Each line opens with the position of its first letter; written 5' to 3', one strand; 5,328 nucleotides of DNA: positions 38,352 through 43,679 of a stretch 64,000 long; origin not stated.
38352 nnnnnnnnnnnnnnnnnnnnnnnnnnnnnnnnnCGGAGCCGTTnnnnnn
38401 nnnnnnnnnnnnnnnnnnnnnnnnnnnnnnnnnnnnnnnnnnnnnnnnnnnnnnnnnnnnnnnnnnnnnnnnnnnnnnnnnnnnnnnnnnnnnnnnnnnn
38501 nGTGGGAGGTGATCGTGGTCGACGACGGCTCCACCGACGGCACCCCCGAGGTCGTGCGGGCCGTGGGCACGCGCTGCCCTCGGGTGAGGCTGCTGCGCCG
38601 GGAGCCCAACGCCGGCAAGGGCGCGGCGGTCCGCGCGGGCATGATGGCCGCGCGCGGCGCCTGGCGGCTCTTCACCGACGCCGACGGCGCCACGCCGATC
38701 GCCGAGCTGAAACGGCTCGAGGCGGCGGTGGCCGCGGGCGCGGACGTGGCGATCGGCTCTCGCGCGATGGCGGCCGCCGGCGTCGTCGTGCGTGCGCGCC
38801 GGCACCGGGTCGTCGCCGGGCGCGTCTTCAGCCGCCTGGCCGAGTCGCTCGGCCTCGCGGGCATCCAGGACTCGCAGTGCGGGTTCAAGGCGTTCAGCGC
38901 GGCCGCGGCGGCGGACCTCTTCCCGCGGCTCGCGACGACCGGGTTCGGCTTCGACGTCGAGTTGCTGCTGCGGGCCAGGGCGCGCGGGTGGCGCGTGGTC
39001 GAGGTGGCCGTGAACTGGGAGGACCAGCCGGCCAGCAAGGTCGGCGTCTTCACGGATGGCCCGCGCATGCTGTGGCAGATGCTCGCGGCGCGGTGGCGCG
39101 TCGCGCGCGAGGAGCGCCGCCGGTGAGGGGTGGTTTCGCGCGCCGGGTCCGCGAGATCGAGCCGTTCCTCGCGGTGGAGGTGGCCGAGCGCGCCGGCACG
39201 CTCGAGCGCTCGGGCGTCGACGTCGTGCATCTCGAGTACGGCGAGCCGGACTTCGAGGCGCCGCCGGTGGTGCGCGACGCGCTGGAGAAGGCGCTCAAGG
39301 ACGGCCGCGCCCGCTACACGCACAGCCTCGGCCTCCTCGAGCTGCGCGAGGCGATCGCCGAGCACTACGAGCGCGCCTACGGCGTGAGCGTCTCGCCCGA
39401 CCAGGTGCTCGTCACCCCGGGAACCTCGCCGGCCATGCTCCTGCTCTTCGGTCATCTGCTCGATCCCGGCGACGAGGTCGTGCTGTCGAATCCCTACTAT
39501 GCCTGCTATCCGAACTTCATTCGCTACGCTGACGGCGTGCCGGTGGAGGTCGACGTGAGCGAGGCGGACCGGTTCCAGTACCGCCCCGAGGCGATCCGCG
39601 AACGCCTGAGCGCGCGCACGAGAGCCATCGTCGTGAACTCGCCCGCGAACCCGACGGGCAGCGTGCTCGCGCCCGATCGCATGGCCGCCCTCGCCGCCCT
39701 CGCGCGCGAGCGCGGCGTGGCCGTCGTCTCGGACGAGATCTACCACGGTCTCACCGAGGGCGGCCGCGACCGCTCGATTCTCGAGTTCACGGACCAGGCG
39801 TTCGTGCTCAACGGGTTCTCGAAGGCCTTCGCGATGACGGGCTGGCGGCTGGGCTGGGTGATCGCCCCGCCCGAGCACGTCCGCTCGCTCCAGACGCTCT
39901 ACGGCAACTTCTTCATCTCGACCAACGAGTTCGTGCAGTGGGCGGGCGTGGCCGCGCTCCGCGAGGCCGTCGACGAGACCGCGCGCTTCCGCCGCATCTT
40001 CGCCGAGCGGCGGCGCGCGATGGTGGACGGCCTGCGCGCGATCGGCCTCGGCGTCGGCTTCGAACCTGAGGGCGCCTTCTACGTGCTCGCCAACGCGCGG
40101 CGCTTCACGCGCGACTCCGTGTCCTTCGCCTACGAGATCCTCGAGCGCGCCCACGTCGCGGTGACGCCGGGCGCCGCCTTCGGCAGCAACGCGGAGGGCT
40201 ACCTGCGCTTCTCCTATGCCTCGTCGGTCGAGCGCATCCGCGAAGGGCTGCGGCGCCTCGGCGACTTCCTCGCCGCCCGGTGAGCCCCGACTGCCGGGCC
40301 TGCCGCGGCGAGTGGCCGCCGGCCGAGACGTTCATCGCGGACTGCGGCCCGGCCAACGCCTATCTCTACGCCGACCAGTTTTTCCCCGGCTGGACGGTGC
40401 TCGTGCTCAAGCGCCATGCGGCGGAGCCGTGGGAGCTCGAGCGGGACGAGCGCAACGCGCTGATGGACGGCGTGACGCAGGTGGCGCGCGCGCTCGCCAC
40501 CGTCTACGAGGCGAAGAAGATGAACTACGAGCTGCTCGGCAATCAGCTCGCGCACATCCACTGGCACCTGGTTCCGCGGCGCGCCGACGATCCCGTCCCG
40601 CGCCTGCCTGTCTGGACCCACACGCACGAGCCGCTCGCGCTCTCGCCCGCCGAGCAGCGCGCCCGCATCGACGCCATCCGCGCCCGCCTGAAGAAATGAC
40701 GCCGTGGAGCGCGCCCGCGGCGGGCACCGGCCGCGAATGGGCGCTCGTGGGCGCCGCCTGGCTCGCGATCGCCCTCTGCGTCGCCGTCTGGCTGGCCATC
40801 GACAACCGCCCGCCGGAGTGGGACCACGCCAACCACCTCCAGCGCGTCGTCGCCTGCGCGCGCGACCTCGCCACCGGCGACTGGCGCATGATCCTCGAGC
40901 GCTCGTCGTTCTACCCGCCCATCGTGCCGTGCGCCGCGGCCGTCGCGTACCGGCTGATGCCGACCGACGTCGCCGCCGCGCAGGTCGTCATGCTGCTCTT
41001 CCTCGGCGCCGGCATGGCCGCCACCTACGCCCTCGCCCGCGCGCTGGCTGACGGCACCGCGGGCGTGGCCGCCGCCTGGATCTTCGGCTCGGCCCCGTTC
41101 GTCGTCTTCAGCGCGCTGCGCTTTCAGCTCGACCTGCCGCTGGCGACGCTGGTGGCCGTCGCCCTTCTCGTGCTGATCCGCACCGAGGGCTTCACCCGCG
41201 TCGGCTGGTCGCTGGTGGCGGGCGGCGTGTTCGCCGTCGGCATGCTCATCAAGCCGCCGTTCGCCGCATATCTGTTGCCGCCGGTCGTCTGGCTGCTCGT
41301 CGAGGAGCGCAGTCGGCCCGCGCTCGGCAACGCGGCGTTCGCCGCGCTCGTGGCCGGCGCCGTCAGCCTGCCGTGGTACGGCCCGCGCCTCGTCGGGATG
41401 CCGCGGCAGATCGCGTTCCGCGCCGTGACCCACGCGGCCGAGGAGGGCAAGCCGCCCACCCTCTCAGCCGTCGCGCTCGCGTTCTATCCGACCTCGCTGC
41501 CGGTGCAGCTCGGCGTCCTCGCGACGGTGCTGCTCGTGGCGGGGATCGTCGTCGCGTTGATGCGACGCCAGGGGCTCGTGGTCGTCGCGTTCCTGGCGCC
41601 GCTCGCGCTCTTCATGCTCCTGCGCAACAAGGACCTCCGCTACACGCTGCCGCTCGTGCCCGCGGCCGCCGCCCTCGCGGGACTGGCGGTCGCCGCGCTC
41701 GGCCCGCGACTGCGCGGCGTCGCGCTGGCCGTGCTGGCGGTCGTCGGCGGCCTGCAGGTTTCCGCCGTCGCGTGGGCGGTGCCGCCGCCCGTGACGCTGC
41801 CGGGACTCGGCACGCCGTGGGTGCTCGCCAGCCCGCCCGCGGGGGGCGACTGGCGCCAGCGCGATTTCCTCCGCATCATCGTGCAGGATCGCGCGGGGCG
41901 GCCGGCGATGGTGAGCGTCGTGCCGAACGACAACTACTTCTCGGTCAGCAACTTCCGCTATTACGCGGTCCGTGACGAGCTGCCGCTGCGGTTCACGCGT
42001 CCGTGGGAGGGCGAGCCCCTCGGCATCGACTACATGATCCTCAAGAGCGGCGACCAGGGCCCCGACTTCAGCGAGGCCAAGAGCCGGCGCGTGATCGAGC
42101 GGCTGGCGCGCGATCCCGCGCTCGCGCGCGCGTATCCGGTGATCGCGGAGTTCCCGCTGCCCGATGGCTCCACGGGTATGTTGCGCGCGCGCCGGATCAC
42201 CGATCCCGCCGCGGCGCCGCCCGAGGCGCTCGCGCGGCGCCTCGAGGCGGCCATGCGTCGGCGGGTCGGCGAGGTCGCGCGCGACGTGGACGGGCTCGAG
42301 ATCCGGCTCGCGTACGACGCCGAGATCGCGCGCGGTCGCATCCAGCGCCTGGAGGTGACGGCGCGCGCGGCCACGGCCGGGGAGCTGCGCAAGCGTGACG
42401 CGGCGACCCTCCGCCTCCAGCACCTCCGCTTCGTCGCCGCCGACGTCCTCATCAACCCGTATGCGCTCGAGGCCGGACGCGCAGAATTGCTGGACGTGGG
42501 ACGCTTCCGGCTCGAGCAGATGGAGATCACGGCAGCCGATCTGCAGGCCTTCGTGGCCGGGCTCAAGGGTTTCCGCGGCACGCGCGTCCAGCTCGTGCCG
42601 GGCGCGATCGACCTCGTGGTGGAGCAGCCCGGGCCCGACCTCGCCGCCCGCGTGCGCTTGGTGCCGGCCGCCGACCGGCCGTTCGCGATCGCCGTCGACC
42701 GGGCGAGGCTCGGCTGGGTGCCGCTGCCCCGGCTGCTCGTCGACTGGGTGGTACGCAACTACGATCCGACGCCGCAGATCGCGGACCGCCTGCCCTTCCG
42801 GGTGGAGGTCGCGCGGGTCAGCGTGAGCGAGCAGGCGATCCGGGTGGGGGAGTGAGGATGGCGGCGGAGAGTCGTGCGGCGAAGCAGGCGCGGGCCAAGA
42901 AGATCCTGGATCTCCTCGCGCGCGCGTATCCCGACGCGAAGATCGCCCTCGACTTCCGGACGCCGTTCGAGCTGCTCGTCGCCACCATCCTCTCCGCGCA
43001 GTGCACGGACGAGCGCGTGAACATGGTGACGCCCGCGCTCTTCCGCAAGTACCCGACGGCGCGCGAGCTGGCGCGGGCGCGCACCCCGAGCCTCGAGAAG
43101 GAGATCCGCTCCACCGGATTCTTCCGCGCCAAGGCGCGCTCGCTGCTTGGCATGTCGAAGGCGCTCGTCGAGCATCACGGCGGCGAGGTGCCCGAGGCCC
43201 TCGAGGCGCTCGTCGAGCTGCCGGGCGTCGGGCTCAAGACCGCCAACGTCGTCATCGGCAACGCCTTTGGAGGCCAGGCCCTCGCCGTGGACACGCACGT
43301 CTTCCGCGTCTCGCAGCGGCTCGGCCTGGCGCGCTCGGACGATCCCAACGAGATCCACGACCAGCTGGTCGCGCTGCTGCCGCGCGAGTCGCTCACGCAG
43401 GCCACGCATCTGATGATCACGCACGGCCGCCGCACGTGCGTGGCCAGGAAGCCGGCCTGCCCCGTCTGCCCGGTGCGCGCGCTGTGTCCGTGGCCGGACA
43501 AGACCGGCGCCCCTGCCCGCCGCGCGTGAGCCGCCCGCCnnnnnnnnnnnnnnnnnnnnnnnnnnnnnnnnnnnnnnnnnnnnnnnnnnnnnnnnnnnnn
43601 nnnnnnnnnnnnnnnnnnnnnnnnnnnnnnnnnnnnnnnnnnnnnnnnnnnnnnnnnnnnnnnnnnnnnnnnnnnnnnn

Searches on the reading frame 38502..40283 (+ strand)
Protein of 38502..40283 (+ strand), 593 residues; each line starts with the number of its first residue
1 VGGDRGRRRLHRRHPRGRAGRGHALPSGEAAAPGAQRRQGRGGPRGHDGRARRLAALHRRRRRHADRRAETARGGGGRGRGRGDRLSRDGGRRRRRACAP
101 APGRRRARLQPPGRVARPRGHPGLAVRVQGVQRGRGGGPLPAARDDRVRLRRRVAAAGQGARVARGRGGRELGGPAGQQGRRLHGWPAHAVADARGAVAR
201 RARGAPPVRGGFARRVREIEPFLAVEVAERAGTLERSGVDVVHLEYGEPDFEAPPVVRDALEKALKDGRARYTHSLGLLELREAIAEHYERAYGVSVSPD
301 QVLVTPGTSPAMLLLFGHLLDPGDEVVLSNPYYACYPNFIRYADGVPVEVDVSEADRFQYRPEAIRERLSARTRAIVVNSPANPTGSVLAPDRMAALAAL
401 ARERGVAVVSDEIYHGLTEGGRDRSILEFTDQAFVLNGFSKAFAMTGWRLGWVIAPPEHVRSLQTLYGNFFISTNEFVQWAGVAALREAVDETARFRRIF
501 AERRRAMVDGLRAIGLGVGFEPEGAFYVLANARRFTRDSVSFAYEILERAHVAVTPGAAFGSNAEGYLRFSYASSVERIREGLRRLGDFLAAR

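Call 72: search_protein_families(library=pfam, proteins=[window:38502-40283:+], max_evalue=0.00001)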
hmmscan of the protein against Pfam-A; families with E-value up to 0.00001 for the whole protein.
window:38502-40283:+ (593 aa): 3 families
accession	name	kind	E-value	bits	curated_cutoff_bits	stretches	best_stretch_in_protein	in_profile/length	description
PF00155.27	Aminotran_1_2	-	7e-66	223.3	19.7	1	240-586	2-361/361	Aminotransferase class I and II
PF01041.23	DegT_DnrJ_EryC1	-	6.5e-08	32.6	19.8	1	302-411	43-145/360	DegT/DnrJ/EryC1/StrS aminotransferase family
PF01053.26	Cys_Met_Meta_PP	-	4.3e-06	26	27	1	304-413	72-175/381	Cys/Met metabolism PLP-dependent enzyme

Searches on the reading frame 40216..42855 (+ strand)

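Call 72: search_protein_families(library=pfam, proteins=[window:40216-42855:+], max_evalue=0.00001)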
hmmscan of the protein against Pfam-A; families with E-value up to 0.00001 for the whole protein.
window:40216-42855:+ (879 aa): 2 families
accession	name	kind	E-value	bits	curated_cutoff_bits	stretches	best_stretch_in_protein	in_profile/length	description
PF13231.12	PMT_2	-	5.5e-11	43.4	26.1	1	234-384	3-154/160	Dolichyl-phosphate-mannose-protein mannosyltransferase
PF11209.13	LmeA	-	2.5e-06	28.2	27.3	1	672-877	6-214/217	LmeA-like phospholipid-binding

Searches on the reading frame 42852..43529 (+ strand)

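Call 72: search_protein_families(library=pfam, proteins=[window:42852-43529:+], max_evalue=0.00001)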
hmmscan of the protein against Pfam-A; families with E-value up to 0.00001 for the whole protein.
window:42852-43529:+ (225 aa): 1 family
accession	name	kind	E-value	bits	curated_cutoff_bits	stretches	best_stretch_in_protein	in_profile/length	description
PF00730.31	HhH-GPD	-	4.5e-22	78.9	26.2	1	43-176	1-106/108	HhH-GPD superfamily base excision DNA repair protein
